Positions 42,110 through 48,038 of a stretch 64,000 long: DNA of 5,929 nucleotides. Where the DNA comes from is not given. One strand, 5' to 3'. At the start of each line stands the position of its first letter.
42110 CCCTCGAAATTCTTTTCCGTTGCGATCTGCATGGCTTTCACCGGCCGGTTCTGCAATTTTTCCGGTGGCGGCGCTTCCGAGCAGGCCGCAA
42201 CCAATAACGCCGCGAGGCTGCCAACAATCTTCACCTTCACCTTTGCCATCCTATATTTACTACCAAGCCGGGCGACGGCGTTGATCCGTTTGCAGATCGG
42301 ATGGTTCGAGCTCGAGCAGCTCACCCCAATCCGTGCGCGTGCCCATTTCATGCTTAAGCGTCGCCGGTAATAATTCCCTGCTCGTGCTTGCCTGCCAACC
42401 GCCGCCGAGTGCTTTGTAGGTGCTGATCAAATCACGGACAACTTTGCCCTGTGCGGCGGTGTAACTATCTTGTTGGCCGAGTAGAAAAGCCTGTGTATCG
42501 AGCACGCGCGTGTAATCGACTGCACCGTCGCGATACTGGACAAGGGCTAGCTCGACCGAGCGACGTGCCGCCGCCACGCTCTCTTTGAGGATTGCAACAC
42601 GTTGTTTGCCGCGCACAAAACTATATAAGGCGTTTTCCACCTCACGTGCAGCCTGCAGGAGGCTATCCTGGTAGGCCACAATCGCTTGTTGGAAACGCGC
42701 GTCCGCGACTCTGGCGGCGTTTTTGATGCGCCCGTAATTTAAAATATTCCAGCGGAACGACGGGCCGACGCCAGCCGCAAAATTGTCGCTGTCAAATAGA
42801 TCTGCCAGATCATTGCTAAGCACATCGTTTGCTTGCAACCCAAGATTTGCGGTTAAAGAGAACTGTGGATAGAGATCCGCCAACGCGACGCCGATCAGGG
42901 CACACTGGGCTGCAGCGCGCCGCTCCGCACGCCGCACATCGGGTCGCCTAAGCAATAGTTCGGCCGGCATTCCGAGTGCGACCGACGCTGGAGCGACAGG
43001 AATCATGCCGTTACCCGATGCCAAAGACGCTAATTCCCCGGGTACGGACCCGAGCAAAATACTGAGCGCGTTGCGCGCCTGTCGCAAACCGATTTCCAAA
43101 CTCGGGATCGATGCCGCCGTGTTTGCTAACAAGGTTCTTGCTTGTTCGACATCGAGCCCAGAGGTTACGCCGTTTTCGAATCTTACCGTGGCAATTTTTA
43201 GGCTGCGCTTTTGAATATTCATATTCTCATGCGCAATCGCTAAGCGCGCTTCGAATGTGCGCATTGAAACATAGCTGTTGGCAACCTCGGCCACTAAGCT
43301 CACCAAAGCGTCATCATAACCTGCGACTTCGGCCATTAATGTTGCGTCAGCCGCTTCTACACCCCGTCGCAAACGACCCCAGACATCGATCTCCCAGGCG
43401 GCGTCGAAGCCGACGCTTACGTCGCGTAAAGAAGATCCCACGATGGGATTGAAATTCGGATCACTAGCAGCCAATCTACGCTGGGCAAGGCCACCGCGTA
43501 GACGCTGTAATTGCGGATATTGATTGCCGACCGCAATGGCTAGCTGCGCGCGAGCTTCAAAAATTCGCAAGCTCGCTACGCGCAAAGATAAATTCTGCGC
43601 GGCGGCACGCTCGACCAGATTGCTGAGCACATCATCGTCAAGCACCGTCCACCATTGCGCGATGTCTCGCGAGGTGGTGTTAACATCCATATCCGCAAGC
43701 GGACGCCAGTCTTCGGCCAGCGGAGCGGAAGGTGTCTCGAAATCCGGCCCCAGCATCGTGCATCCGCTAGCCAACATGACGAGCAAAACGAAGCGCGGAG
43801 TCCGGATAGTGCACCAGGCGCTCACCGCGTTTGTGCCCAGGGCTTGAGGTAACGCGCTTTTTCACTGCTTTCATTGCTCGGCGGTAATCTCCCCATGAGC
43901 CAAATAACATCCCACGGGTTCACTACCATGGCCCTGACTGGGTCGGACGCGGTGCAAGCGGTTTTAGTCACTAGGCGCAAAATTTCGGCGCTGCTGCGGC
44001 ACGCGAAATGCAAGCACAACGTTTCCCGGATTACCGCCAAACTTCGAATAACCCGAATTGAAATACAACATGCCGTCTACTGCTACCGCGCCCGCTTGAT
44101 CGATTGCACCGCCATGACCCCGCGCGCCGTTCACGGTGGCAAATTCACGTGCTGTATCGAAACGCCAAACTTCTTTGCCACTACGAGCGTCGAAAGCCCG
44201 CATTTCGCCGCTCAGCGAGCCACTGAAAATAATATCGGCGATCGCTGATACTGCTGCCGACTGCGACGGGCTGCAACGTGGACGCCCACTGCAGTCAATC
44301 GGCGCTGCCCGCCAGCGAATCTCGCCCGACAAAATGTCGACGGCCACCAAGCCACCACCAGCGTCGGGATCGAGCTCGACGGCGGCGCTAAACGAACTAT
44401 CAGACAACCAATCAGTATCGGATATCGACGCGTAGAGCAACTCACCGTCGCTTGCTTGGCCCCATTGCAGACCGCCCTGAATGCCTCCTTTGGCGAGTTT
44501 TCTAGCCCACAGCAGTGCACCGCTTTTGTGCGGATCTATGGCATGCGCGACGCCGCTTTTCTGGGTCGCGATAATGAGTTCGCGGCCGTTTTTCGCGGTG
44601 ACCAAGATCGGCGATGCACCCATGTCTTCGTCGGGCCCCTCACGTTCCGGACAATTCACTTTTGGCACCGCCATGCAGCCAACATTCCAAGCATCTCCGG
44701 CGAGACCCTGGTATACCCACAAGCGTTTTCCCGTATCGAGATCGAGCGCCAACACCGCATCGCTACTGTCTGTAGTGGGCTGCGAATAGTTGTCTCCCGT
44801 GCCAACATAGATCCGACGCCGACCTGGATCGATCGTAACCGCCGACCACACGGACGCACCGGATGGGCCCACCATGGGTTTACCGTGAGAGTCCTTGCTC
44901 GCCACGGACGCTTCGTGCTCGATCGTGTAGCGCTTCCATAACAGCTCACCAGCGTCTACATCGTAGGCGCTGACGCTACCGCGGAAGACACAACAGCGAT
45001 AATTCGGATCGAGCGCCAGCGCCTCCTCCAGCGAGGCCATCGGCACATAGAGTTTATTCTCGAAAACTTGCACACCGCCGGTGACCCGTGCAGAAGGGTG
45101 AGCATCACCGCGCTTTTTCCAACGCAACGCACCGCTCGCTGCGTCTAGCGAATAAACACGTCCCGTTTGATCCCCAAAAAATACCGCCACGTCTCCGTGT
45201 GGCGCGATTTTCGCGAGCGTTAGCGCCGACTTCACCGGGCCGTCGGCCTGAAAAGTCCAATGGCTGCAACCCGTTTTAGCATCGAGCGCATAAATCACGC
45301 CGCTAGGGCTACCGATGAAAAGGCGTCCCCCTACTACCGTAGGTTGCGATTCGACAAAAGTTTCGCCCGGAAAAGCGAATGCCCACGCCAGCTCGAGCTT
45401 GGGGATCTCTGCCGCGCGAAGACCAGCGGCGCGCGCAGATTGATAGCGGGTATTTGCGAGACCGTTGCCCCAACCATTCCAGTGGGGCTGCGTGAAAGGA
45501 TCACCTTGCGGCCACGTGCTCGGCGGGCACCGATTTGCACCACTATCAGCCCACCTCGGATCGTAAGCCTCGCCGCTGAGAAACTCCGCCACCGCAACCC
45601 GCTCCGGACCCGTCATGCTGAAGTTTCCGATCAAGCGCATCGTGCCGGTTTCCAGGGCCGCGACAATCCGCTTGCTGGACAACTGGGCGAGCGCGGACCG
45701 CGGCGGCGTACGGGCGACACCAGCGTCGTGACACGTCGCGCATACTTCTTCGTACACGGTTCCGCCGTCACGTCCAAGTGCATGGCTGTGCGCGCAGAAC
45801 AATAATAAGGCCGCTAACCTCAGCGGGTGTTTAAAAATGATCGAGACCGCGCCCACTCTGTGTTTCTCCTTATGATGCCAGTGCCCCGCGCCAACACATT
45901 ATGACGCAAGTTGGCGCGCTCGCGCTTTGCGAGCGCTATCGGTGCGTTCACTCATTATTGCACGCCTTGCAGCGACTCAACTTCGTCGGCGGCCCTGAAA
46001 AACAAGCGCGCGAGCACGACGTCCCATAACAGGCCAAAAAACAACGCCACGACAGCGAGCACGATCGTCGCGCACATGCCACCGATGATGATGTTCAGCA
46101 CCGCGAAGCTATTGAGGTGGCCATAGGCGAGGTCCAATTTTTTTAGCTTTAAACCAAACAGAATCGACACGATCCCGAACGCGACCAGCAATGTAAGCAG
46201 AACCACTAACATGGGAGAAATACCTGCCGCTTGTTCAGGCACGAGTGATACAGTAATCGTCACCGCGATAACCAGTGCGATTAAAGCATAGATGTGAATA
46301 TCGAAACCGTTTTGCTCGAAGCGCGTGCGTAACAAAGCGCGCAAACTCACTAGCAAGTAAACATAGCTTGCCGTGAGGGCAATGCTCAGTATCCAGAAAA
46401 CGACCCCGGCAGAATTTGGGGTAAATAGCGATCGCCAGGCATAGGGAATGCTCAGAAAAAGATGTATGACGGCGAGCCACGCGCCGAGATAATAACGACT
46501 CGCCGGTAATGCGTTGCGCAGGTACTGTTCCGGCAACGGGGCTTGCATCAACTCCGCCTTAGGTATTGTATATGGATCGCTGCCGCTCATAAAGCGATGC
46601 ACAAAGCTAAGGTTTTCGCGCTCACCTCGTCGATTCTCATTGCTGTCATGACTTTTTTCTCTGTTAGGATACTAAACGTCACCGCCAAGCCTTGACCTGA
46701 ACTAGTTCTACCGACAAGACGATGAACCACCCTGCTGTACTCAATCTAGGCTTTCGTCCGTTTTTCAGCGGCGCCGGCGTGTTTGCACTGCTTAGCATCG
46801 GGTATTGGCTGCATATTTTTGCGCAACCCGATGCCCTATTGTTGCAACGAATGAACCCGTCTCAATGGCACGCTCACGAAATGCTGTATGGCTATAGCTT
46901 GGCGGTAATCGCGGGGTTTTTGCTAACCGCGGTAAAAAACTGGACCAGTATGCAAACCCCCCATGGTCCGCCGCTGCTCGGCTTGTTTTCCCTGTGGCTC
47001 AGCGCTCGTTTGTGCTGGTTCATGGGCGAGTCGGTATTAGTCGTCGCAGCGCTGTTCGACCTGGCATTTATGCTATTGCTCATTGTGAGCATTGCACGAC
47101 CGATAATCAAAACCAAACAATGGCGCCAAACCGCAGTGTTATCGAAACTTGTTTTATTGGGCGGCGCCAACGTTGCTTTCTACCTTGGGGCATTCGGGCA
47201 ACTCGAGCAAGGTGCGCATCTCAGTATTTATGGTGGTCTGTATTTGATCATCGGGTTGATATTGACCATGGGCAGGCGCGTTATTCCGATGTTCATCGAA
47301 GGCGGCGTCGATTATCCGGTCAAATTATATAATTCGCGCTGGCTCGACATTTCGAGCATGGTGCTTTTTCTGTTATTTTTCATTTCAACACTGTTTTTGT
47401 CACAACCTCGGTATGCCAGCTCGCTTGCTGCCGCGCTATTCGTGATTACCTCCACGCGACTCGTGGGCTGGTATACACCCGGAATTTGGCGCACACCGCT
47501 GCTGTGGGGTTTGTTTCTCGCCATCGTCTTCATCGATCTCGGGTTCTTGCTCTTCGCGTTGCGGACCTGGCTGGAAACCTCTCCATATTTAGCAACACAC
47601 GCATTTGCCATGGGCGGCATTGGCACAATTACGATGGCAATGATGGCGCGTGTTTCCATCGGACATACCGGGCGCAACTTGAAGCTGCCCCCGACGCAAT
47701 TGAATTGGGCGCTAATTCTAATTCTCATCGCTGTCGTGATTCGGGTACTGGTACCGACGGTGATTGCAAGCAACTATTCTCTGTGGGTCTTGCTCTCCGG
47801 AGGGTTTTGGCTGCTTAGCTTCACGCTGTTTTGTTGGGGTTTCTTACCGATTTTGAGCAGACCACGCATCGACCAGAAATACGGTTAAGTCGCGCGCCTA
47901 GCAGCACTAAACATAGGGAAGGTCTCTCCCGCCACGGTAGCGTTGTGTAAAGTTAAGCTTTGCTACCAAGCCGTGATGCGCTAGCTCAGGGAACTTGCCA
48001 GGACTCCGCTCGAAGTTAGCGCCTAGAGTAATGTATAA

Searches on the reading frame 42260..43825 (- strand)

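Call 25: search_protein_families(library=pfam, proteins=[window:42260-43825:-], max_evalue=0.00001)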
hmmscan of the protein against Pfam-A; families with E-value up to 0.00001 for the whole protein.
window:42260-43825:- (521 aa): 1 family
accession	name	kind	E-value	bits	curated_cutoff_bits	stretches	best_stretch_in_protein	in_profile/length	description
PF02321.23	OEP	-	1.7e-42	145.8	22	2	288-462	6-175/187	Outer membrane efflux protein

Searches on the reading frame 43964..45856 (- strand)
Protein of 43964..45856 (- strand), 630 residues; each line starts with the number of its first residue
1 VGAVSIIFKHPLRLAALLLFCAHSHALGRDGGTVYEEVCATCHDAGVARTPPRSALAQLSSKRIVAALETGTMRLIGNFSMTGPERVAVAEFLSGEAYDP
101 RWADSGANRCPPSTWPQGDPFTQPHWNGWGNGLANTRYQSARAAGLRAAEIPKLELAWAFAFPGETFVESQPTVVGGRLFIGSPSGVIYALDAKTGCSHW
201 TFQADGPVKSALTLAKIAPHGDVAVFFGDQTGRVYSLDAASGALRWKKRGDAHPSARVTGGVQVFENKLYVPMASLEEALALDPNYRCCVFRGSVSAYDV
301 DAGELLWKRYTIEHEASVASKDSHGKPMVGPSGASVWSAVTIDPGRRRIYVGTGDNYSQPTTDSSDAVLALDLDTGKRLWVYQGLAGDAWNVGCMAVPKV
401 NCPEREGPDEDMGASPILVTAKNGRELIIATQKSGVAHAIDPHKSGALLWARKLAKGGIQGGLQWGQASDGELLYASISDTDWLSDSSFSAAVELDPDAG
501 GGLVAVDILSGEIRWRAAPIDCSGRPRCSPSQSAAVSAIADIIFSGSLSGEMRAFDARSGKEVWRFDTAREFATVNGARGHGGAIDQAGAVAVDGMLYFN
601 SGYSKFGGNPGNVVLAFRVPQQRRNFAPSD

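Call 25: search_protein_families(library=pfam, proteins=[window:43964-45856:-], max_evalue=0.00001)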
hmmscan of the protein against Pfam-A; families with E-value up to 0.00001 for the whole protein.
window:43964-45856:- (630 aa): 3 families
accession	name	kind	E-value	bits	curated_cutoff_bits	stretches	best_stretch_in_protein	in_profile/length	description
PF01011.28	PQQ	-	3e-34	119.2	26.7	1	126-398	1-300/595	Glucose/ethanol/alcohol dehydrogenase, beta-propeller domain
PF13360.13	PQQ_2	-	3.4e-25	89.5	27.6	1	168-380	25-193/233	Outer membrane protein assembly factor BamB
PF13570.13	Beta-prop_ACSF4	-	5.8e-18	65.8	133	1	156-256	41-137/329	Beta-alanine-activating enzyme, beta-propeller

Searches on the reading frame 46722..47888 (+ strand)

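Call 26: search_protein_families(library=pfam, proteins=[window:46722-47888:+], max_evalue=0.00001)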
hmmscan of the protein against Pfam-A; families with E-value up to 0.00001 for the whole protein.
window:46722-47888:+ (388 aa): 1 family
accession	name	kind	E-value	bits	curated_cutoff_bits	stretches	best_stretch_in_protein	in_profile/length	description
PF05940.17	NnrS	-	5.2e-103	345.7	28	1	6-382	2-371/371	NnrS protein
